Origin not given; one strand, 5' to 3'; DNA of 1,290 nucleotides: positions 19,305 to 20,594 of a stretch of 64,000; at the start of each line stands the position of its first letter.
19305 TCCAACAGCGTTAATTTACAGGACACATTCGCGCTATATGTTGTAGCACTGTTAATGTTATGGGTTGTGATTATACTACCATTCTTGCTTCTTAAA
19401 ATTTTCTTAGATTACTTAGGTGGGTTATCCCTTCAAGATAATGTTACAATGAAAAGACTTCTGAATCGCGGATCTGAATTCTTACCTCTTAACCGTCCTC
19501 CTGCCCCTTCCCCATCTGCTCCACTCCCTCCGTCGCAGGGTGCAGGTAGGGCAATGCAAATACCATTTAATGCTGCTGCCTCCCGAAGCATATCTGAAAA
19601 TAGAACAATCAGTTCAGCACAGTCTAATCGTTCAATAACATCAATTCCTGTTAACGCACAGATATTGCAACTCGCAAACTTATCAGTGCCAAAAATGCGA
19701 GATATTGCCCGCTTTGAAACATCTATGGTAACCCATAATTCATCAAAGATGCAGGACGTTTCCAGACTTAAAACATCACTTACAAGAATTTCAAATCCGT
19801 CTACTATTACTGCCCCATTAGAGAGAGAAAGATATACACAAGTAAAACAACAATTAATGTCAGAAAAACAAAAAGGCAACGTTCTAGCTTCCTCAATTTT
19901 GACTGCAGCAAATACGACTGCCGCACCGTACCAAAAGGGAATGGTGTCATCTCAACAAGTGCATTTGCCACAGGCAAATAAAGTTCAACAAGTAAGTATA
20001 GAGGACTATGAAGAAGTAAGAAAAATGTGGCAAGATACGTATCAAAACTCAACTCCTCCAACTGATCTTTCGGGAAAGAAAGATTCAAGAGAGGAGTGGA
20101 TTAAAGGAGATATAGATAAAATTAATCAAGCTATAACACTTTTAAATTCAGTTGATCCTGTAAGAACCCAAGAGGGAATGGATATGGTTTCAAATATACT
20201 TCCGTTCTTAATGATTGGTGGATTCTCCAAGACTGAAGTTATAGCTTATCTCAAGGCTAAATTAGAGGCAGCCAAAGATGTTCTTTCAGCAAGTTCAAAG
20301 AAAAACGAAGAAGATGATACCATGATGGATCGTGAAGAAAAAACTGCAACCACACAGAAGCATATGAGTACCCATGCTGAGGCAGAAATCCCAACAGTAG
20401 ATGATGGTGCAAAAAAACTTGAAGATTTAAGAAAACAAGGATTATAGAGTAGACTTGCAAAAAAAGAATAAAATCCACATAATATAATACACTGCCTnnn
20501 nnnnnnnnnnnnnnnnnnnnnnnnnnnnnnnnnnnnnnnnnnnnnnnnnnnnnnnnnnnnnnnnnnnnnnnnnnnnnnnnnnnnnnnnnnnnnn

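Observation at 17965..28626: Candidate novel membrane-associated module: pilin-like/VirB6-like pair co-clustered with two M-domain-less Hsp100 paralogs, an S8 subtilase and a J-protein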

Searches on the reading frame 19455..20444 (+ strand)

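Call 45: search_protein_families(library=pfam, proteins=[window:19455-20444:+], max_evalue=10)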
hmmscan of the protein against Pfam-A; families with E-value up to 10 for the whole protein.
seq(330 aa): 2 families
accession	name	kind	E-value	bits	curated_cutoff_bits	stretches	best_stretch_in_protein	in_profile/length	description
PF09812.14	MRP-L28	-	0.019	15.6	28.4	1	121-254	5-132/157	Mitochondrial ribosomal protein L28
PF12932.12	Sec16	-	1.6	9.7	23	1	156-229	15-88/119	Vesicle coat trafficking protein Sec16 mid-region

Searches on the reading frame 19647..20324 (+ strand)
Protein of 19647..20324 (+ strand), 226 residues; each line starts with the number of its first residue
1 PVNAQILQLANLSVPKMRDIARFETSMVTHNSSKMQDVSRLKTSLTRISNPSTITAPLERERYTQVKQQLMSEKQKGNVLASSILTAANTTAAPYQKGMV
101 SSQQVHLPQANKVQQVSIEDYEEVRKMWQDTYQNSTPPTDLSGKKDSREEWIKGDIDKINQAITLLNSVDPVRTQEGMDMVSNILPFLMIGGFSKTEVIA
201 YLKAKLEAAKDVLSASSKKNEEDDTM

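Call 85: search_protein_representatives(protein=window:19647-20324:+)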
Query: 226 residues. Proteins with E-value up to 0.001 (for the whole library): 336; up to 1e-10: 281; up to 1e-30: 156. The best 150 are listed.
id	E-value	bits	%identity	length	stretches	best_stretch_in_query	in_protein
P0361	0.0e+00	1012.7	42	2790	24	61-225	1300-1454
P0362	6.5e-192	649.2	40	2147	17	58-225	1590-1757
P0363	7.1e-182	616.5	40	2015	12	64-219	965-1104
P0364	9.0e-181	612.9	41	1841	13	66-221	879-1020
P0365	2.3e-165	562.6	41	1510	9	1-226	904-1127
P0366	1.2e-153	524.4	37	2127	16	3-217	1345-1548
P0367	2.9e-147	503.6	39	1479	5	5-218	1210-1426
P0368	5.9e-145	496.0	38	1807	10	63-225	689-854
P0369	7.1e-141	482.7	41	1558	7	39-220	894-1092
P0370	1.7e-137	471.7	38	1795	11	52-223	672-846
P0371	1.1e-130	449.4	37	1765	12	64-226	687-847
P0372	2.6e-130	448.2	41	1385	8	41-222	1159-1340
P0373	1.9e-121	419.4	42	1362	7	64-224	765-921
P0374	1.9e-116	403.0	34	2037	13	64-216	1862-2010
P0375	1.0e-115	400.6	40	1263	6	33-221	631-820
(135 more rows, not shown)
